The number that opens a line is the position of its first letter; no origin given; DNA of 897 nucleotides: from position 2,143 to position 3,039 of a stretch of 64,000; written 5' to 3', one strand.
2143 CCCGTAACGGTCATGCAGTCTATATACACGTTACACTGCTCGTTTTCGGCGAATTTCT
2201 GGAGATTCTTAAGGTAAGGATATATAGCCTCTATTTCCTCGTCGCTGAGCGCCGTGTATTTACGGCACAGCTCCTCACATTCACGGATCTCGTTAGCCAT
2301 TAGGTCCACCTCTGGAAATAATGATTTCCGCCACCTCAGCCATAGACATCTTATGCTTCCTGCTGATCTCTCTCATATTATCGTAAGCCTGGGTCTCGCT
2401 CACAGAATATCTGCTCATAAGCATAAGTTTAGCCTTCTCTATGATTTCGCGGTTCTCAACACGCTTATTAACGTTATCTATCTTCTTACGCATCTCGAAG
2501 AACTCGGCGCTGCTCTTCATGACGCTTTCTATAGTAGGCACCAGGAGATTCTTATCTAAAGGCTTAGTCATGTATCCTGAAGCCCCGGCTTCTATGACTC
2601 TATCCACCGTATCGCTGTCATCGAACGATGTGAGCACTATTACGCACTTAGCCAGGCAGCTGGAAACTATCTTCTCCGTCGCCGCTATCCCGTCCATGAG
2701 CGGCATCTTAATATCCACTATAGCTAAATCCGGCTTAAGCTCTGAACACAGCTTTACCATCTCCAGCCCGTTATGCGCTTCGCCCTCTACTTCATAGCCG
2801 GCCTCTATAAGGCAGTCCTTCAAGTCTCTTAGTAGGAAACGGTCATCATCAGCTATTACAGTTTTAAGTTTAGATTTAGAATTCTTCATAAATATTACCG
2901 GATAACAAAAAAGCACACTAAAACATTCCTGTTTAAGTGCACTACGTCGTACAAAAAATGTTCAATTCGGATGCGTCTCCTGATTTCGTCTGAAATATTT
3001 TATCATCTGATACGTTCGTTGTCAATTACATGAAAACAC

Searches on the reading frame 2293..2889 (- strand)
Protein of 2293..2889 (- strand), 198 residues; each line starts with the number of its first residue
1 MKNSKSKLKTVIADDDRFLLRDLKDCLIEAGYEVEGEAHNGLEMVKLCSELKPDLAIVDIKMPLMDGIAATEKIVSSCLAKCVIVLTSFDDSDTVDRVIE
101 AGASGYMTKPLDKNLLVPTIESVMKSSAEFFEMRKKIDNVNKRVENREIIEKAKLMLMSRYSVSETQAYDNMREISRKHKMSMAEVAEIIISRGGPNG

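Call 10: search_protein_families(library=pfam, proteins=[window:2293-2889:-])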
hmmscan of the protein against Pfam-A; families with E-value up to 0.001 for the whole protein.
window:2293-2889:- (198 aa): 2 families
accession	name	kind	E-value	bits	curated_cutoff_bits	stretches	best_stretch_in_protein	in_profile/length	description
PF00072.30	Response_reg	-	1.2e-23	83.8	30.2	1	11-120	2-110/111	Response regulator receiver domain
PF03861.19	ANTAR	-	3.6e-15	55.9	27.3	1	140-191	3-54/54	ANTAR domain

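Call 12: find_related_loci(query=window:2293-2889:-, collection=genome_contigs, flank=3000)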
Query window:2293-2889:- (198 aa) in genome_contigs; peptide patterns used: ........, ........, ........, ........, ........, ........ (x = any residue, [..] = any of these).
599 stretches matched a pattern (row limit reached: there are more); 496 encode a relative of the query (tblastn E <= 1e-3); the best 80 are kept; 80 distinct loci.
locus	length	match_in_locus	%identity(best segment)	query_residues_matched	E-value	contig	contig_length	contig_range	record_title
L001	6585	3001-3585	40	1-195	2e-46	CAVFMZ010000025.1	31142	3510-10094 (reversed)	Firmicutes bacterium CAG:176 isolate H07667-L1_cleanbin_000020 genome assembly, contig: Spades_H07667-L1_contig_1177, wh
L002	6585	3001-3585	40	1-195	3e-45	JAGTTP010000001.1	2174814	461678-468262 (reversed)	Clostridiaceae bacterium Marseille-Q4145 NODE_1_length_2174814_cov_68.960047, whole genome shotgun sequence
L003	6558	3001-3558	37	9-194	4e-43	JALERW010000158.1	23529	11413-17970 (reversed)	MAG: Lachnospiraceae bacterium isolate SUG279 k141_8949103, whole genome shotgun sequence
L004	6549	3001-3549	36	8-191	2e-35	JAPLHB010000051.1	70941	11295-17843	MAG: Chloroflexota bacterium isolate LacPavin_0920_WC70_MAG_64_18 LacPavin_0920_WC70_scaffold_303644, whole genome shotg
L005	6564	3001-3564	34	3-191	8e-33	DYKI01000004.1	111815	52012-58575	MAG TPA_asm: Chthonomonas calidirosea isolate SulCav_AS07-7_64_28 SulCav_AS07_7_97_length_111815_cov_15_206523, whole ge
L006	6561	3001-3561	33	8-192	8e-31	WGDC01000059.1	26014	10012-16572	MAG: Deltaproteobacteria bacterium isolate S145_26 k151_273534, whole genome shotgun sequence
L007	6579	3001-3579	32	2-192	5e-31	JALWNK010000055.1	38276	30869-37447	MAG: Deltaproteobacteria bacterium isolate M17_metabat2_scaf2bin.252 M17_NODE_595_length_38276_cov_9.435005, whole genom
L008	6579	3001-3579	32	2-192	1e-30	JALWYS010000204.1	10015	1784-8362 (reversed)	MAG: Deltaproteobacteria bacterium isolate T2_metabat1_scaf2bin.029 T2_NODE_9063_length_10015_cov_3.595975, whole genome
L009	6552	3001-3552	31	8-192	4e-28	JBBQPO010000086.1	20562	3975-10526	MAG: Chthonomonadales bacterium isolate Co_metawrap_1510 Cmw_1510_k141_4802154_length_20562_cov_7.9986, whole genome sho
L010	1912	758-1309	31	8-192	5e-28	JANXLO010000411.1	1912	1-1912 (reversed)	MAG: Chthonomonadaceae bacterium isolate 336R_concoct_108 336R_k141_347698, whole genome shotgun sequence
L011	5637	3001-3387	38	3-130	9e-23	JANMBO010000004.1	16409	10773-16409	MAG: Chitinophagaceae bacterium isolate OTE_1_metabat_316 OTE_1_k141_5018535, whole genome shotgun sequence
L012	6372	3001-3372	40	8-130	8e-23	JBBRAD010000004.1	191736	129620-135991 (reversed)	MAG: Chitinophagales bacterium isolate Co_metawrap_2277 Cmw_2277_k141_26430180_length_191736_cov_58.9988, whole genome s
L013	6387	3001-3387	38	3-130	2e-22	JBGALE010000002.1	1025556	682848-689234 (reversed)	MAG: Chitinophagaceae bacterium isolate MAG_AAO_H125.01 AAOH125-1_opera_contig_10, whole genome shotgun sequence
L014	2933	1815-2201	42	3-130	2e-22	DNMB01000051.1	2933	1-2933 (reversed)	MAG TPA_asm: Chitinophagaceae bacterium isolate UBA10502 contig_10995, whole genome shotgun sequence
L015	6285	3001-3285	45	36-130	7e-21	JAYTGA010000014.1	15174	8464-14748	MAG: Segetibacter sp. isolate GFS_2231 GFS_2231_13, whole genome shotgun sequence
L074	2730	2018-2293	40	25-123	2e-15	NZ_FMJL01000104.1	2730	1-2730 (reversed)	Clostridium sp. N3C, whole genome shotgun sequence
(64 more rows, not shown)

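Call 16: find_homologous_proteins(query=window:2293-2889:-, max_evalue=1e-20)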
Query window:2293-2889:- (198 aa): 84 proteins with E <= 1e-20 among 1928 candidates.
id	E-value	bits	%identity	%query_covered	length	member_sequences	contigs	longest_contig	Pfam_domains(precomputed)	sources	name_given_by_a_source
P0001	1.6e-112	391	94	100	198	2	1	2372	PF03861.20,PF00072.31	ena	-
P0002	3.7e-72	260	65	98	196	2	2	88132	PF03861.20,PF00072.31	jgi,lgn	jgi:response regulator NasT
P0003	1.9e-69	251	63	97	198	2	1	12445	PF03861.20,PF00072.31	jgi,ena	jgi:AmiR/NasT family two-component response regulator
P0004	6.0e-59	217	53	92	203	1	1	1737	PF03861.20,PF00072.31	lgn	-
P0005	1.8e-56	209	53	98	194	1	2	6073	PF03861.20,PF00072.31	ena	-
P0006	1.5e-55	206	49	96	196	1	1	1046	PF03861.20,PF00072.31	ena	-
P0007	1.7e-46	176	48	93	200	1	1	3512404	PF03861.20,PF00072.31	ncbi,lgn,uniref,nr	ncbi:ANTAR domain-containing response regulator [Aminipila terrae]|uniref:Stage 0 sporulation protei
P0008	4.0e-45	172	47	93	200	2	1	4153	PF03861.20,PF00072.31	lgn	-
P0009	1.1e-43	167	44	97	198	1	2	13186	PF03861.20,PF00072.31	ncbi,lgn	ncbi:MAG: ANTAR domain-containing response regulator [Aminipila sp.]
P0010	6.3e-42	161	44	94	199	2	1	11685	PF03861.20,PF00072.31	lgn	-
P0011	3.4e-41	159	42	97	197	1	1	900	PF03861.20,PF00072.31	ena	-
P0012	6.6e-39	152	43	95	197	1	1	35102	PF03861.20,PF00072.31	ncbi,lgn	-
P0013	1.5e-38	150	44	94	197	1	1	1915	PF03861.20,PF00072.31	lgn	-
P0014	3.8e-38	149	43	94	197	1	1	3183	PF03861.20,PF00072.31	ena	-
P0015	1.2e-37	147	43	94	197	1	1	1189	PF03861.20,PF00072.31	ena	-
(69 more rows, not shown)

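Call 17: find_encoding_contigs(protein=P0001, flank=3000, max_places=2)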
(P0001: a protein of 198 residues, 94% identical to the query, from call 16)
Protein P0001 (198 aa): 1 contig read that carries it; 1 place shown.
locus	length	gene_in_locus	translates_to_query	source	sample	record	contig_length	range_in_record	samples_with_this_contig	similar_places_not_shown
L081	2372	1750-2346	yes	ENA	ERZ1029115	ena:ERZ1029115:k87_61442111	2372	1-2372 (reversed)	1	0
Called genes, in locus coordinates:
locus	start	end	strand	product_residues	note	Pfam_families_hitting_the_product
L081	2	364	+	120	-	?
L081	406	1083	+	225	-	PF00756:Esterase (weak)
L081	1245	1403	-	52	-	-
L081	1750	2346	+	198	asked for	PF00072:Response_reg, PF03861:ANTAR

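Call 18: find_encoding_contigs(protein=P0002, flank=4000, max_places=2)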
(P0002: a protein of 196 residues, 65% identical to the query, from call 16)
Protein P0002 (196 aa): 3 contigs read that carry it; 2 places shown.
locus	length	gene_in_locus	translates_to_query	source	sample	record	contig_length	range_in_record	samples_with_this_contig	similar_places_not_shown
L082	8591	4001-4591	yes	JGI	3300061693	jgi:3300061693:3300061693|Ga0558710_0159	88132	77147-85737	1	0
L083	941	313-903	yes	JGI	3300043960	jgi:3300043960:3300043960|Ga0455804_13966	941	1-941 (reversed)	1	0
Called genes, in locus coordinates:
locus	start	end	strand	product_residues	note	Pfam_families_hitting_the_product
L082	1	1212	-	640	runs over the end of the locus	PF00664:ABC_membrane, PF00005:ABC_tran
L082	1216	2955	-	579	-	PF00664:ABC_membrane, PF00005:ABC_tran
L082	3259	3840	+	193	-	-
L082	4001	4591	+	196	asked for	PF00072:Response_reg, PF03861:ANTAR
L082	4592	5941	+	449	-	PF12282:GAF_PdtaS, PF13581:HATPase_c_2 (weak), PF02518:HATPase_c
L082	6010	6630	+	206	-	-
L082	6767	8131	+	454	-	PF06751:EutB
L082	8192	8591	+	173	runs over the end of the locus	PF05985:EutC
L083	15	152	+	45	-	-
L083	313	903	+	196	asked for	PF00072:Response_reg, PF03861:ANTAR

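Call 19: find_encoding_contigs(protein=P0003, flank=4000, max_places=2)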
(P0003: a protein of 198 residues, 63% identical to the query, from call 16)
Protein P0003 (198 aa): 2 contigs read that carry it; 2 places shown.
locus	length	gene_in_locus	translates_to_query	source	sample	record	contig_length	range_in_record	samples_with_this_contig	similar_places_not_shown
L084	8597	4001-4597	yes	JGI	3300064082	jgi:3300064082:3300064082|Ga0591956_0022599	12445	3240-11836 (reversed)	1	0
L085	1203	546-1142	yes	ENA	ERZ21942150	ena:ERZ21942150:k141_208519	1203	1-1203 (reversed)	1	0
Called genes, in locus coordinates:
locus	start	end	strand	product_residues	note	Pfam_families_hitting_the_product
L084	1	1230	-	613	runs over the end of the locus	?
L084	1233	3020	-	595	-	PF00664:ABC_membrane, PF00005:ABC_tran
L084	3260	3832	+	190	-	-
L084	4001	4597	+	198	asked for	PF00072:Response_reg, PF03861:ANTAR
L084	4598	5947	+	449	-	PF12282:GAF_PdtaS, PF02518:HATPase_c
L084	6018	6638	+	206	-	-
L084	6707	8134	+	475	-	PF06751:EutB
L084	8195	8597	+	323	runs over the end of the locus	PF05985:EutC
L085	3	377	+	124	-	?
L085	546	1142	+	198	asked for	PF00072:Response_reg, PF03861:ANTAR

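Call 29: find_encoding_contigs(protein=P0007, flank=10000, max_places=1)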
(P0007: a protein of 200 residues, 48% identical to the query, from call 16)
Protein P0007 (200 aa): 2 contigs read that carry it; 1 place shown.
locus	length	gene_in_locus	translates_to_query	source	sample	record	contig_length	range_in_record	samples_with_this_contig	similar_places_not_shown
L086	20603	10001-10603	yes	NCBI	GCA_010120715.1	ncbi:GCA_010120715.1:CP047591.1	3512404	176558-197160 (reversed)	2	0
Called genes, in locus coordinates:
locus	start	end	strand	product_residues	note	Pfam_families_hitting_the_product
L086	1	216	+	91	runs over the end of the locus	PF03319:EutN_CcmL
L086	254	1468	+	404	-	PF04346:EutH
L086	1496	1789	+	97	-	PF00936:BMC (weak)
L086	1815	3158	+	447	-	PF01512:Complex1_51K, PF13534:Fer4_17, PF13375:RnfC_N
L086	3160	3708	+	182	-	PF00936:BMC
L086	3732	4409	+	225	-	PF06249:EutQ, PF05899:Cupin_3, PF07883:Cupin_2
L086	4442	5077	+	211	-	PF00936:BMC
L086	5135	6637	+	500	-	PF00171:Aldedh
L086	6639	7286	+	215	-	PF06130:PTAC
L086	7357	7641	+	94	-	PF00936:BMC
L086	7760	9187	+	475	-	PF00324:AA_permease, PF13520:AA_permease_2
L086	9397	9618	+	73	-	PF00072:Response_reg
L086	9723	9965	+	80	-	PF03861:ANTAR (weak)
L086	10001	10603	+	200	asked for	PF00072:Response_reg, PF03861:ANTAR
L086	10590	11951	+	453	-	PF12282:GAF_PdtaS, PF07568:HisKA_2, PF13581:HATPase_c_2 (weak), PF02518:HATPase_c (weak)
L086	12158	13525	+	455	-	PF06751:EutB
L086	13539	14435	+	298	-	PF05985:EutC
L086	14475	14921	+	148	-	PF06249:EutQ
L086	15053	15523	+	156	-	PF00149:Metallophos (faint), PF12850:Metallophos_2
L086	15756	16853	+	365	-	PF00145:DNA_methylase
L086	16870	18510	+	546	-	PF13589:HATPase_c_3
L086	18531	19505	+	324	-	PF02518:HATPase_c (weak)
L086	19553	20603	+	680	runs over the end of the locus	-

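Call 30: find_encoding_contigs(protein=P0005, flank=6000, max_places=1)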
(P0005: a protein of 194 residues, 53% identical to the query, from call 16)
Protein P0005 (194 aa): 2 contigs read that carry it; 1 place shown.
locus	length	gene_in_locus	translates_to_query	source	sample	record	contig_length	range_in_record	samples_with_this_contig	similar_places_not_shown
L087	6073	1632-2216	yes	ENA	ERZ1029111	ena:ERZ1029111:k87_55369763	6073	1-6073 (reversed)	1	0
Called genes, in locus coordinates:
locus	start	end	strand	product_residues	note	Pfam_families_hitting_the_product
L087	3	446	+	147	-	?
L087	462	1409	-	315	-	PF01522:Polysacc_deac_1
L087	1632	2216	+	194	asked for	PF00072:Response_reg, PF03861:ANTAR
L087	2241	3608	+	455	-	PF12282:GAF_PdtaS, PF02518:HATPase_c (weak)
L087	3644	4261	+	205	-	-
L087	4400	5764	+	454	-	PF06751:EutB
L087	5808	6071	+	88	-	?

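Call 31: find_encoding_contigs(protein=P0010, flank=8000, max_places=1)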
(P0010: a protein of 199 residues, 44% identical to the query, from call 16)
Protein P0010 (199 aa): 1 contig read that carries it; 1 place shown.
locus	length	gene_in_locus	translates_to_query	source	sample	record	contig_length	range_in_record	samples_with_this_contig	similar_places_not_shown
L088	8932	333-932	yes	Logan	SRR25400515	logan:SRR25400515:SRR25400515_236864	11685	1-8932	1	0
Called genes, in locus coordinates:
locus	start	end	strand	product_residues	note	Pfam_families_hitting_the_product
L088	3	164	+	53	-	?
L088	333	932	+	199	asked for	PF00072:Response_reg, PF03861:ANTAR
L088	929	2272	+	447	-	PF12282:GAF_PdtaS, PF13581:HATPase_c_2 (faint), PF02518:HATPase_c (weak)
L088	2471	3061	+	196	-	PF00072:Response_reg (weak), PF03861:ANTAR (weak)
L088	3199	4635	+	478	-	PF06277:EutA, PF14450:FtsA (faint)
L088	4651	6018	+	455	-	PF06751:EutB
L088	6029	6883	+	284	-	PF05985:EutC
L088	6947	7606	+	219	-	PF00936:BMC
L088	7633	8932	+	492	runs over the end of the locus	PF00171:Aldedh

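Call 42: search_solved_structures(query=window:2293-2889:-, show_alignments=2, max_evalue=0.00001)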
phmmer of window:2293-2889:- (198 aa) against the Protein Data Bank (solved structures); distinct sequences matched with E-value up to 0.00001: 173 (the best 60 are shown).
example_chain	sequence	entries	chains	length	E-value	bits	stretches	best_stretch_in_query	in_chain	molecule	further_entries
6wsh_A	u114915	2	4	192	6.3e-42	146.7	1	9-191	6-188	Response regulator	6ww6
1s8n_A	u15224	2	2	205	3.5e-34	121.5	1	9-193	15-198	putative antiterminator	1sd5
9xzo_A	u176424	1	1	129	2.9e-20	76.2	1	9-126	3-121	De novo protein M1X0B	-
6er7_A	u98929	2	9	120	5.9e-19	71.9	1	10-125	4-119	120aa long hypothetical chemotaxis protein (CheY)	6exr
4iga_A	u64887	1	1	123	1.5e-18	70.6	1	9-124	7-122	Chemotaxis protein CheY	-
1tmy_A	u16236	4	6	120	1.8e-18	70.3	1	10-124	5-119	CHEY PROTEIN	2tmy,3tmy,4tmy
1u0s_Y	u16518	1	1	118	3.3e-18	69.5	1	10-121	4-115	Chemotaxis protein cheY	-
9phz_E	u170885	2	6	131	2.3e-17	66.7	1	4-123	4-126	Stage 0 sporulation protein A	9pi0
4qyw_A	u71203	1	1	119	3.2e-17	66.3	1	10-124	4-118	Chemotaxis protein CheY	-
9rhz_C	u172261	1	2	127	5e-17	65.6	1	9-118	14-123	Chemotaxis protein CheY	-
7od9_B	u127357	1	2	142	5.4e-17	65.5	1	6-113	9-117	Response regulator receiver protein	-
6ekg_Y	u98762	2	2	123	5.4e-17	65.5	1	6-113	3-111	Chemotaxis protein CheY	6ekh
6c40_B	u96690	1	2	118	7.8e-17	65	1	10-121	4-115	Chemotaxis protein CheY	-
8q52_A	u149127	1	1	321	2.8e-16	63.2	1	9-111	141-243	Leucine-specific-binding protein,Chemotaxis protein CheY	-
1dz3_A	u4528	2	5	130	1e-15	61.4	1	8-123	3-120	Stage 0 sporulation protein A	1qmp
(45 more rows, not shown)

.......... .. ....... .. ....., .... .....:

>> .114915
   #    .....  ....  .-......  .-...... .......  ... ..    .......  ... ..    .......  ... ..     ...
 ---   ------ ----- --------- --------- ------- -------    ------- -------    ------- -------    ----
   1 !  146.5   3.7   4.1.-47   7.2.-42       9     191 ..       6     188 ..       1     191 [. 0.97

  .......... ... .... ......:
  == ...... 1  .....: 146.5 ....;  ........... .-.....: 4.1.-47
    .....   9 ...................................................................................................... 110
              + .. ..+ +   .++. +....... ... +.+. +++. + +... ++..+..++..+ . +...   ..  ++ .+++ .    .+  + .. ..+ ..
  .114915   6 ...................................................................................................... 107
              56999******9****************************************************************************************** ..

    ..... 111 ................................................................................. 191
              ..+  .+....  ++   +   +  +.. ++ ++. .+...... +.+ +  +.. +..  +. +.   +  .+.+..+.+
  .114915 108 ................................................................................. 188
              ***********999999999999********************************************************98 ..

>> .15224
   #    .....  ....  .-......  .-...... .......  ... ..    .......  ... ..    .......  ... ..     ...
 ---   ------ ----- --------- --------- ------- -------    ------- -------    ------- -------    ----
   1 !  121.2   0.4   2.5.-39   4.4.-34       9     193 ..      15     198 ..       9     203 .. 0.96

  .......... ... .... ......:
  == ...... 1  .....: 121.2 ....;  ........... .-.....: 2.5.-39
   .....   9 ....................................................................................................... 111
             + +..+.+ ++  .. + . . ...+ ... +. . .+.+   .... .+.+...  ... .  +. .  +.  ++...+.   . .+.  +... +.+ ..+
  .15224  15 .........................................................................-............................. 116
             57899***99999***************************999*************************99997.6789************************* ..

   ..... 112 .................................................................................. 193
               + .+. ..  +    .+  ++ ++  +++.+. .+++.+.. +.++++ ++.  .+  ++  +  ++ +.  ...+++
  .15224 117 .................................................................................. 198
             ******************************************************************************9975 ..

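Call 51: find_related_loci(query=A3, collection=metagenome_contigs, flank=4000)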
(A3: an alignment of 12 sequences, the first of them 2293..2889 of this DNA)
Query A3 (198 aa) in metagenome_contigs; peptide patterns used: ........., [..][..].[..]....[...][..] (x = any residue, [..] = any of these).
600 stretches matched a pattern (row limit reached: there are more); 497 encode a relative of the query (tblastn E <= 1e-3); the best 80 are kept; 80 distinct loci.
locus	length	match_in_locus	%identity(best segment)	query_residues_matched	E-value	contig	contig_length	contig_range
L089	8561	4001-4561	40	4-191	7e-45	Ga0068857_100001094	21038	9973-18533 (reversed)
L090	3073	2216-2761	42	9-191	3e-41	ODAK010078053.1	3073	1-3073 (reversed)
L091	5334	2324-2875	31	8-192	1e-26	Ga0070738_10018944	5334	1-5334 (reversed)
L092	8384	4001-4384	34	2-128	1e-19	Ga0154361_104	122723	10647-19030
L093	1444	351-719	39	7-128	1e-19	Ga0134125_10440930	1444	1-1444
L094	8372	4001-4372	39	8-130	2e-19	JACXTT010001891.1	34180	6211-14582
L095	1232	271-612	38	11-124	3e-19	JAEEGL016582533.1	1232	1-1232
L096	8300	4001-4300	38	32-132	1e-18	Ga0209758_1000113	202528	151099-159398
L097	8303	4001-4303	44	11-109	1e-18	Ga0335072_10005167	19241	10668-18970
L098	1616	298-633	38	10-121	2e-18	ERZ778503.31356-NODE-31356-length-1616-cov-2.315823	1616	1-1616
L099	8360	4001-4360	32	2-120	3e-18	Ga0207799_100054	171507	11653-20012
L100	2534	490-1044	24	11-196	5e-18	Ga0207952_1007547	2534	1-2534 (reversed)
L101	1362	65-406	36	11-124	6e-18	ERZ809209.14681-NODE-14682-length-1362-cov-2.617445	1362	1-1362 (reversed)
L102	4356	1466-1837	36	8-128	8e-18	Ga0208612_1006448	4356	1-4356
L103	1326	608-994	33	1-128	8e-18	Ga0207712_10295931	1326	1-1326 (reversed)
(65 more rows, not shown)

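Call 52: find_encoding_contigs(protein=P0009, flank=8000, max_places=1)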
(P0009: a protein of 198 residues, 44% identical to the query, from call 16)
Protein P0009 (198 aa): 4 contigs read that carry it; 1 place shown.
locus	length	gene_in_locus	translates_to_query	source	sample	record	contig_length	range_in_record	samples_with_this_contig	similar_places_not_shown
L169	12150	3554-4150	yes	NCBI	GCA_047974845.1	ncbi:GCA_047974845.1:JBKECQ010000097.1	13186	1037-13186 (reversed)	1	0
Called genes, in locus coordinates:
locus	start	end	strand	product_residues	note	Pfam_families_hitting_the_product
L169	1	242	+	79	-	PF00936:BMC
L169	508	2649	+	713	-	PF22673:MCP-like_PDC_1, PF00672:HAMP, PF00015:MCPsignal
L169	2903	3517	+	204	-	PF00072:Response_reg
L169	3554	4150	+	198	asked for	PF00072:Response_reg, PF03861:ANTAR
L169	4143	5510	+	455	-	PF12282:GAF_PdtaS, PF07536:HWE_HK (weak), PF07568:HisKA_2, PF02518:HATPase_c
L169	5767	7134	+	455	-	PF06751:EutB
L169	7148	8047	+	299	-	PF05985:EutC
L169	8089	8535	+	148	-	PF06249:EutQ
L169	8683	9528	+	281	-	PF06723:MreB_Mbl, PF00012:HSP70, PF11104:PilM_2, PF14450:FtsA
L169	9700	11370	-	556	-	PF02463:SMC_N, PF13476:AAA_23 (weak)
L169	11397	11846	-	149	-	PF01316:Arg_repressor, PF02863:Arg_repressor_C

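Call 53: find_encoding_contigs(protein=P0004, flank=3000, max_places=1)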
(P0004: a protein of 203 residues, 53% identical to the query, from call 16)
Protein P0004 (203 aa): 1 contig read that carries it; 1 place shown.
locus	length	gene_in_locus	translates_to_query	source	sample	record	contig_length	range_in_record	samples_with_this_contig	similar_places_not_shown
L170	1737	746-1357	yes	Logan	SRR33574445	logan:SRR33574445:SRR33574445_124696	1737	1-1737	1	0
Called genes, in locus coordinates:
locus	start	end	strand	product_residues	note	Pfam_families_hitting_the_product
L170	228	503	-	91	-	PF12637:TSCPD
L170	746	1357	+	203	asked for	PF00072:Response_reg, PF03861:ANTAR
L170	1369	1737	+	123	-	?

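Call 54: find_encoding_contigs(protein=P0008, flank=4000, max_places=1)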
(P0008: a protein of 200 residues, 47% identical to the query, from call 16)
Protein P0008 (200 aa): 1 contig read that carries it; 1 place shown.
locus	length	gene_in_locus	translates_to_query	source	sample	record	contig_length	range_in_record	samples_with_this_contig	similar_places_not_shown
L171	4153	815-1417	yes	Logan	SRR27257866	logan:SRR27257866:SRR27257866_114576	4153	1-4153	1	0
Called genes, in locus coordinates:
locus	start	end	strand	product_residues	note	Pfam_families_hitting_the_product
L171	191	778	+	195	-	PF00072:Response_reg, PF03861:ANTAR (weak)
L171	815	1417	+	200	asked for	PF00072:Response_reg, PF03861:ANTAR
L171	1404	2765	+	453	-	PF12282:GAF_PdtaS, PF07568:HisKA_2, PF13581:HATPase_c_2 (weak), PF02518:HATPase_c (weak)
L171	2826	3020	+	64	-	-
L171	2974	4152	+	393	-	?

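Call 55: find_encoding_contigs(protein=P0006, flank=3000, max_places=1)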
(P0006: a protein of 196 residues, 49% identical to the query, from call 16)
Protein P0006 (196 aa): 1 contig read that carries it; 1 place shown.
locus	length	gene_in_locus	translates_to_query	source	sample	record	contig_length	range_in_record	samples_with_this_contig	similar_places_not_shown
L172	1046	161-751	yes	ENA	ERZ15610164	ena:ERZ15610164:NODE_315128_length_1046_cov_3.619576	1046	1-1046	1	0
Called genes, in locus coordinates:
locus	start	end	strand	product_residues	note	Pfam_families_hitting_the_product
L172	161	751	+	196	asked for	PF00072:Response_reg, PF03861:ANTAR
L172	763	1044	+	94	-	?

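Call 87: search_protein_families(library=ncbifam, proteins=[window:2293-2889:-], max_evalue=0.01)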
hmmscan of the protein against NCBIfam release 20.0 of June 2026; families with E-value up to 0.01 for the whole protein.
window:2293-2889:- (198 aa): 99 families (the best 25 are shown)
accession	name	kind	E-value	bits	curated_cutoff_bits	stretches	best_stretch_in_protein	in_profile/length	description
NF041367.1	CheY_Halo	equivalog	1.5e-25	89.8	200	1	11-123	2-113/114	chemotaxis protein CheY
TIGR02875.1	spore_0_A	equivalog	1e-21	77.4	200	1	7-145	2-137/262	sporulation transcription factor Spo0A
NF001965.0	PRK00742.1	subfamily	6.2e-17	61.8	293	1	6-197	2-180/357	chemotaxis-specific protein-glutamate methyltransferase CheB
NF011896.0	PRK15369.1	equivalog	7.7e-17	61.6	242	1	7-147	3-143/211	two component system response regulator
NF041733.1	resp_reg_CseB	equivalog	3e-16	59.5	350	1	11-134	4-125/228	two-component system response regulator CseB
NF009206.0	PRK12555.1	subfamily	6.1e-16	58.3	342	1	10-167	3-136/340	chemotaxis-specific protein-glutamate methyltransferase CheB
NF008469.0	PRK11361.1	equivalog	6.5e-16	58.1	714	1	9-144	6-136/461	acetoacetate metabolism transcriptional regulator AtoC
NF007935.0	PRK10651.1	equivalog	1.3e-15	57.2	250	1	9-124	7-124/216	two-component system response regulator NarL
NF007708.0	PRK10403.1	equivalog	1.7e-15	57.1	343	1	7-175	6-165/215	nitrate/nitrite response regulator protein NarP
NF007018.1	PRK09483.1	equivalog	3e-15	56.4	280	1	20-125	13-120/217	UvrY/SirA/GacA family response regulator transcription factor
NF052445.1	RespRegMctR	equivalog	1.4e-14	54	300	1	8-132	2-127/205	two-component system response regulator MctR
NF040689.1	MtrAB_MtrA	equivalog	3.2e-14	52.8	300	1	11-154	2-143/219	MtrAB system response regulator MtrA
TIGR01818.1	ntrC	equivalog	4.9e-14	52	558.6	1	11-153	2-140/463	nitrogen regulation protein NR(I)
NF045505.1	RR_RssB_Pseudo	equivalog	6e-14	51.9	700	1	5-155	3-149/394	two-component system response regulator RssB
NF011695.0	PRK15115.1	equivalog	7.9e-14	51.3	763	1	7-165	6-163/445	two-component system response regulator GlrR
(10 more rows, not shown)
